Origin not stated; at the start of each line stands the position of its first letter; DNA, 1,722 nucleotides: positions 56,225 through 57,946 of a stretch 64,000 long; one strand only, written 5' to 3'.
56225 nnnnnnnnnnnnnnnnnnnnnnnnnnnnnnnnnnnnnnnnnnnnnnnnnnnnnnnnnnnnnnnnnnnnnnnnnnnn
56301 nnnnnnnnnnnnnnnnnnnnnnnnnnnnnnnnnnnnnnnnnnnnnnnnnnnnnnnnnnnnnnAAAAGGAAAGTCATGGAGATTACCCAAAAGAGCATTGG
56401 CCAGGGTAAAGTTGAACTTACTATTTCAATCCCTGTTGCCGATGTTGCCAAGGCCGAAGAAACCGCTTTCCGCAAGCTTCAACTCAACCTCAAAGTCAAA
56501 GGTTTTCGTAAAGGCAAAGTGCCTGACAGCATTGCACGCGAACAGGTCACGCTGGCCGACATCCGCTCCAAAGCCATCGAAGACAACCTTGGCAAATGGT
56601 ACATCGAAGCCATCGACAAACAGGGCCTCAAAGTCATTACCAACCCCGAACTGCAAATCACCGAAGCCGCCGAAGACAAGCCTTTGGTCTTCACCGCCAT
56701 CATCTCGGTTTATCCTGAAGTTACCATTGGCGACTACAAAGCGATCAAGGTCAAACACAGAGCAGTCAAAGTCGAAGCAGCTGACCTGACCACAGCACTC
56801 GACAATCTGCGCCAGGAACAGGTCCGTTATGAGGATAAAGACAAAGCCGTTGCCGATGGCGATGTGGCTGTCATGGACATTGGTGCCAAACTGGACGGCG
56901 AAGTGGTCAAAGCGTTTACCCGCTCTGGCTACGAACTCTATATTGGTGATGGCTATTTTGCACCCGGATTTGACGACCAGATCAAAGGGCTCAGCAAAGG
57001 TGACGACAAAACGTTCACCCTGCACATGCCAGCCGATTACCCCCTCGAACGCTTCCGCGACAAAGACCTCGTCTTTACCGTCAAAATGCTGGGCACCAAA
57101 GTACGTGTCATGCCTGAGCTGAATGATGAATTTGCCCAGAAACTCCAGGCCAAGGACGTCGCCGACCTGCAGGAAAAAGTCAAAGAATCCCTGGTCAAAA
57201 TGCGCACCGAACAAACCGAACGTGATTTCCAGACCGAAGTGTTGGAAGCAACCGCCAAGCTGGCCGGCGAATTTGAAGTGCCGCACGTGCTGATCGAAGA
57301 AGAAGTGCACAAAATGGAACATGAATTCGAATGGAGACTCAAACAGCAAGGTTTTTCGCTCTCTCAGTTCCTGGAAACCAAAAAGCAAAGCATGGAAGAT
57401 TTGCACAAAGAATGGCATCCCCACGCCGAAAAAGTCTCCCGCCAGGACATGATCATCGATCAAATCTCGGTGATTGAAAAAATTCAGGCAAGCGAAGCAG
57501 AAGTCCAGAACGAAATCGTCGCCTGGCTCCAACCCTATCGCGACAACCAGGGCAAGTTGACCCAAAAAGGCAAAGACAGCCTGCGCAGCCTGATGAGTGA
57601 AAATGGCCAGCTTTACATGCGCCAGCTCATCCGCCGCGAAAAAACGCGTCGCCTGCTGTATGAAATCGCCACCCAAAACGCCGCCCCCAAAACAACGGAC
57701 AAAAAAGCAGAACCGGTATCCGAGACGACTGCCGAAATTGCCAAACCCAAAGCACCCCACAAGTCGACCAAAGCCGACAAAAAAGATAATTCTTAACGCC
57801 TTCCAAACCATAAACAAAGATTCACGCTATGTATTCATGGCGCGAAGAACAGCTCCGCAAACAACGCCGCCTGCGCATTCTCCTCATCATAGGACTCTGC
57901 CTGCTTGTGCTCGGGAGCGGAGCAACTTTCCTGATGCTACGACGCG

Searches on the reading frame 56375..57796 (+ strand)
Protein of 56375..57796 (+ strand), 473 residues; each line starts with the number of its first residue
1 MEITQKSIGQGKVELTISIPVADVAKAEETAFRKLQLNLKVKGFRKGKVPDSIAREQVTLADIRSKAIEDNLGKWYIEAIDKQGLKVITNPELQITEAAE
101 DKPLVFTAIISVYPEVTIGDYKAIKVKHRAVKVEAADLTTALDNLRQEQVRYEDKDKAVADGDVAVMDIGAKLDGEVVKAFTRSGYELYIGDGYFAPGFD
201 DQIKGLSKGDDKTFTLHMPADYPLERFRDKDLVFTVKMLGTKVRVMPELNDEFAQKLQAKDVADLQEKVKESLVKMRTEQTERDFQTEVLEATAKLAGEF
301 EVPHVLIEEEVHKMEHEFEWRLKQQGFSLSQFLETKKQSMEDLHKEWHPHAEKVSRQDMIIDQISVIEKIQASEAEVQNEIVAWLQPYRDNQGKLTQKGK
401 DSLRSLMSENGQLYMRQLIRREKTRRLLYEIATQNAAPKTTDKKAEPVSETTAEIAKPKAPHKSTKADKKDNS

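Call 11: search_protein_families(library=pfam, proteins=[window:56375-57796:+], max_evalue=0.001)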
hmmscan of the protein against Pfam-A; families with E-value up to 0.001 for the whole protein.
window:56375-57796:+ (473 aa): 3 families
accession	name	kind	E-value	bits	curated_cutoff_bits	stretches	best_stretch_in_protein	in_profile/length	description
PF05697.18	Trigger_N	-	1e-33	117.1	22.2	1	1-145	1-144/144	Bacterial trigger factor protein (TF)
PF05698.19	Trigger_C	-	3.9e-20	73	22.7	1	262-426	2-158/162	Bacterial trigger factor protein (TF) C-terminus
PF00254.34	FKBP_C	-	8.1e-09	36.1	21.1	1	157-238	3-93/94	FKBP-type peptidyl-prolyl cis-trans isomerase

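Call 17: find_related_loci(query=window:56375-57796:+, collection=genome_contigs, flank=10000)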
Query window:56375-57796:+ (473 aa) in genome_contigs; peptide patterns used: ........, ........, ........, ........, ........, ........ (x = any residue, [..] = any of these).
260 stretches matched a pattern; 162 encode a relative of the query (tblastn E <= 1e-3); the best 80 are kept; 80 distinct loci.
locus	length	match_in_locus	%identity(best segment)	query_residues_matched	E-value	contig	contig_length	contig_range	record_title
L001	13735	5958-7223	30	1-432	2e-63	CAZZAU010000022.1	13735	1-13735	MAG TPA_asm: uncultured Dehalococcoidaceae bacterium isolate SRP141376_co1_352 genome assembly, contig: NODE_8677_length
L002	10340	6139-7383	30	1-407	5e-52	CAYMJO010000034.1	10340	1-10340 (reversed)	MAG TPA_asm: uncultured Candidatus Saccharibacteria bacterium isolate SRP011637_co1_133 genome assembly, contig: NODE_23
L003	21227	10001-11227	30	12-429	2e-51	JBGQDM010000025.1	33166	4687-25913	MAG: Terriglobia bacterium isolate OBJ2_061818_110_16 k141_1914029_length_33166_cov_26.6241, whole genome shotgun sequen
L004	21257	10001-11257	27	6-433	7e-50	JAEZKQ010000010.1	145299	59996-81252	MAG: Bacillota bacterium isolate OH_CDB_36 k127_340557, whole genome shotgun sequence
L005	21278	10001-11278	28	1-430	1e-49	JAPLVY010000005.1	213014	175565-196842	MAG: Candidatus Falkowbacteria bacterium isolate LacPavin_0818_WC55_MAG_40_9 LacPavin_0818_WC55_scaffold_42013, whole ge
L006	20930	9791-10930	30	1-380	1e-48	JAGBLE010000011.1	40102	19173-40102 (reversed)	MAG: Bacilli bacterium isolate RGIG9216 Water_deer_Rumen-1__c145539, whole genome shotgun sequence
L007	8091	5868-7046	28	1-392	5e-48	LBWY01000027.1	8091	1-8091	MAG: Parcubacteria group bacterium GW2011_GWE2_39_37 UT48_C0027, whole genome shotgun sequence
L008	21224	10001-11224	27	1-403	2e-47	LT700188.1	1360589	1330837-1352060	Negativicoccus massiliensis strain Marseille-P2082 genome assembly, chromosome: contig00001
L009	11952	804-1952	29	1-381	1e-47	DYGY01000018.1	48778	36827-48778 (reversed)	MAG TPA_asm: Thermaerobacter marianensis isolate BE2012_42_27 Afr_mines_BE2012_399_length_48778_cov_11_841163, whole gen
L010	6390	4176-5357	28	1-392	1e-47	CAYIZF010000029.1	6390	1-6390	MAG TPA_asm: uncultured Gammaproteobacteria bacterium isolate ERP122455_co1_171 genome assembly, contig: NODE_4513_lengt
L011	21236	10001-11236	27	1-408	7e-47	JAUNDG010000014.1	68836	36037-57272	MAG: Lachnospiraceae bacterium isolate S22M_St_7 NODE_223_length_68836_cov_14.323927, whole genome shotgun sequence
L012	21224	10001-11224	27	1-403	3e-46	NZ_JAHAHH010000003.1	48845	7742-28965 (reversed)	MAG: Negativicoccus succinicivorans isolate L2_037_000G1_dasL2_037_000G1_maxbin2.maxbin.029 L2_037_000G1_scaffold_1014,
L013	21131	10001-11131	29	13-389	3e-46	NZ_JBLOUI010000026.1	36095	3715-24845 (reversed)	Peptacetobacter sp. AB800 contig00026, whole genome shotgun sequence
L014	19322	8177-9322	30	1-381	9e-45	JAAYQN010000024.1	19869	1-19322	MAG: Clostridiales bacterium isolate AS22ysBPME_58 33293_AS22, whole genome shotgun sequence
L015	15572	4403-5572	27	1-389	6e-45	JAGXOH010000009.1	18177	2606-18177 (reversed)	Candidatus Falkowbacteria bacterium LH_S3 NODE_9_length_18177_cov_158.303774, whole genome shotgun sequence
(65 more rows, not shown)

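Call 38: find_encoding_contigs(protein=window:56375-57796:+, flank=10000, max_places=5)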
Protein window:56375-57796:+ (473 aa): no gene with exactly this product is on record in the collection.

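Call 39: find_homologous_proteins(query=window:56375-57796:+, max_evalue=1e-20)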
Query window:56375-57796:+ (473 aa): 1213 proteins with E <= 1e-20 among 8000 candidates; the best 120 are listed.
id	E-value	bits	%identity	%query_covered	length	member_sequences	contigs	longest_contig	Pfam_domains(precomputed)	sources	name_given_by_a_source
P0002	0.0e+0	1025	100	100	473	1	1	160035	PF00254.35,PF05697.19,PF05698.20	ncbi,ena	-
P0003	1.0e-121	425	47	93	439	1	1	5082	PF00254.35,PF05697.19,PF05698.20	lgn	-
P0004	3.3e-113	397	43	96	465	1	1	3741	PF05697.19,PF05698.20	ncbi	-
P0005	9.3e-105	369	41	92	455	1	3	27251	PF05697.19,PF05698.20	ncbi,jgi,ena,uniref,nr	ncbi:trigger factor [Candidatus Wirthbacteria bacterium CG2_30_54_11]|uniref:Trigger factor n=1 Tax=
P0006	1.8e-95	339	45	74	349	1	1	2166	PF00254.35,PF05698.20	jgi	jgi:trigger factor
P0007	7.5e-57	211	34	78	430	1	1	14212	PF00254.35,PF05697.19,PF05698.20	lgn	-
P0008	1.7e-56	210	33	88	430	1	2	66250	PF00254.35,PF05697.19,PF05698.20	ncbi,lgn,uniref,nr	ncbi:trigger factor [Ureibacillus thermosphaericus]|uniref:Trigger factor n=1 Tax=Ureibacillus therm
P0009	7.1e-56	208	34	78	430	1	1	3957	PF00254.35,PF05697.19,PF05698.20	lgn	-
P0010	7.8e-56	208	32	88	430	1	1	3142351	PF00254.35,PF05697.19,PF05698.20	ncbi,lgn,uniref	ncbi:trigger factor [Ureibacillus sp. FSL K6-2830]|uniref:trigger factor n=1 Tax=Ureibacillus sp. FS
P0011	1.3e-55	207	32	88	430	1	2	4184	PF00254.35,PF05697.19,PF05698.20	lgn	-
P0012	2.1e-55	207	33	78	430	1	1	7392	PF00254.35,PF05697.19,PF05698.20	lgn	-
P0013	2.6e-55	206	32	88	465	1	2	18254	PF00254.35,PF05697.19,PF05698.20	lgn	-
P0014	4.3e-55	206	33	78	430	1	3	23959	PF00254.35,PF05697.19,PF05698.20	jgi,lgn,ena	-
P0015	6.7e-55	205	32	88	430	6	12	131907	PF00254.35,PF05697.19,PF05698.20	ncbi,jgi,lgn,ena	jgi:trigger factor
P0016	9.9e-55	204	33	78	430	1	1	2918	PF00254.35,PF05697.19,PF05698.20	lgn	-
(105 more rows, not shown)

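Call 41: find_encoding_contigs(protein=P0005, flank=10000, max_places=3)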
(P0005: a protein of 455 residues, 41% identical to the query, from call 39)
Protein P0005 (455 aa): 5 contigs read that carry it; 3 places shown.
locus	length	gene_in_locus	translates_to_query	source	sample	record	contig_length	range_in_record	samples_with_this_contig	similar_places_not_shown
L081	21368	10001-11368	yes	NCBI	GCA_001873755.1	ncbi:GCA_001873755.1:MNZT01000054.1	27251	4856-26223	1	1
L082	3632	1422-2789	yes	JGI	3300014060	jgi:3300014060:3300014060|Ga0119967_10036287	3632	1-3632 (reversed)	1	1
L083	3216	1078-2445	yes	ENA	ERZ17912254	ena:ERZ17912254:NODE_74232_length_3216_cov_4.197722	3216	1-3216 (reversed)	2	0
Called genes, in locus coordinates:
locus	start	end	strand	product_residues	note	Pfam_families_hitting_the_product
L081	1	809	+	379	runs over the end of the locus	PF00465:Fe-ADH, PF13685:Fe-ADH_2 (weak), PF25137:ADH_Fe_C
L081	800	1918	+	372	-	-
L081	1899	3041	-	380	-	PF00672:HAMP, PF00512:HisKA, PF02518:HATPase_c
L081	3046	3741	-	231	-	PF00072:Response_reg, PF00486:Trans_reg_C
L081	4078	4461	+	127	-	PF02566:OsmC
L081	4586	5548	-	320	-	PF01012:ETF, PF00766:ETF_alpha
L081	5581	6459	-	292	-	PF01012:ETF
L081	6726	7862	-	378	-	PF02771:Acyl-CoA_dh_N, PF02770:Acyl-CoA_dh_M, PF00441:Acyl-CoA_dh_1, PF08028:Acyl-CoA_dh_2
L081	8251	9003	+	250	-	PF08032:SpoU_sub_bind (weak), PF00588:SpoU_methylase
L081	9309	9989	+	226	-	PF00535:Glycos_transf_2, PF13641:Glyco_tranf_2_3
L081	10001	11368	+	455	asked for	PF05697:Trigger_N, PF05698:Trigger_C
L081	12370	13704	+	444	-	PF00318:Ribosomal_S2, PF12826:HHH_2 (weak), PF14520:HHH_5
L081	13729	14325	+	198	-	PF00889:EF_TS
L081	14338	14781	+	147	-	PF01467:CTP_transf_like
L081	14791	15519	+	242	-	PF00696:AA_kinase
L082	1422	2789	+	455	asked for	PF05697:Trigger_N, PF05698:Trigger_C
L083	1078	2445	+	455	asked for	PF05697:Trigger_N, PF05698:Trigger_C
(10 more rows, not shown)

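Call 51: find_related_loci(query=A1, collection=metagenome_contigs, flank=10000)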
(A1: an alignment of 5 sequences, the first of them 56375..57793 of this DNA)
Query A1 (473 aa) in metagenome_contigs; peptide patterns used: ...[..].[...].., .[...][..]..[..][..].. (x = any residue, [..] = any of these).
181 stretches matched a pattern; 2 encode a relative of the query (tblastn E <= 1e-3); 2 distinct loci.
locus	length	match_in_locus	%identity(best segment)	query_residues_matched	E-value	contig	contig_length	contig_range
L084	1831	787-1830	41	1-349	6e-94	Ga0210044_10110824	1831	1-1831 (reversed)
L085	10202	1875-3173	30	1-439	9e-54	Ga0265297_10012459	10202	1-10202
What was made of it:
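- Tried and rejected: Synteny: a profile-guided metagenome scan for Wirthbacteria-like trigger factor loci returned only two short or irrelevant loci (call 51).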

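Call 87: find_encoding_contigs(protein=P0003, flank=10000, max_places=3)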
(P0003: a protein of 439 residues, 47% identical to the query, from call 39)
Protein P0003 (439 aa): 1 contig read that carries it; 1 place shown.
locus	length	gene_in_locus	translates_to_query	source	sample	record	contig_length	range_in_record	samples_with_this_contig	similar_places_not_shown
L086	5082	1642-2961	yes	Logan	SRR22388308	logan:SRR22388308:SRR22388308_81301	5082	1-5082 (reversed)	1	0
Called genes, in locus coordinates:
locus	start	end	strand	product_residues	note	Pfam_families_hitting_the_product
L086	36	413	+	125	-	PF01909:NTP_transf_2, PF18765:Polbeta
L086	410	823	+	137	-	PF01934:HepT-like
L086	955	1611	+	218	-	PF00535:Glycos_transf_2, PF13641:Glyco_tranf_2_3 (weak)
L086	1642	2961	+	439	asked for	PF05697:Trigger_N, PF00254:FKBP_C (weak), PF05698:Trigger_C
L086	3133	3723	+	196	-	-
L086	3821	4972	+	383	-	-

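Call 88: find_encoding_contigs(protein=P0004, flank=10000, max_places=3)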
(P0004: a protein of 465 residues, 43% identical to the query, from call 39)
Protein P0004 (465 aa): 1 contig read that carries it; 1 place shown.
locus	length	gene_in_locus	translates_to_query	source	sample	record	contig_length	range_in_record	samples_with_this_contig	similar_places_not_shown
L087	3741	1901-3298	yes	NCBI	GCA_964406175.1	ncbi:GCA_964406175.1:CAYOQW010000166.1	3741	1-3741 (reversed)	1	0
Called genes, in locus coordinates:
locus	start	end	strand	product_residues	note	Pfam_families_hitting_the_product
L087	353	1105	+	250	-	PF08032:SpoU_sub_bind (weak), PF00588:SpoU_methylase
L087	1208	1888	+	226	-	PF00535:Glycos_transf_2, PF13641:Glyco_tranf_2_3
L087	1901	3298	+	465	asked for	PF05697:Trigger_N, PF05698:Trigger_C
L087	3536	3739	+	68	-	?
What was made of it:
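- On Functional partner or operon member of the DUF11 adhesin: The three relatives with the conserved GT2-trigger factor pair carry other genes upstream or end too early (calls 41, 87, 88).
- The DNA upstream of GT2 differs in all three relatives: SpoU methylase in two, and a different toxin-antitoxin pair in the third (calls 41, 87, 88).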
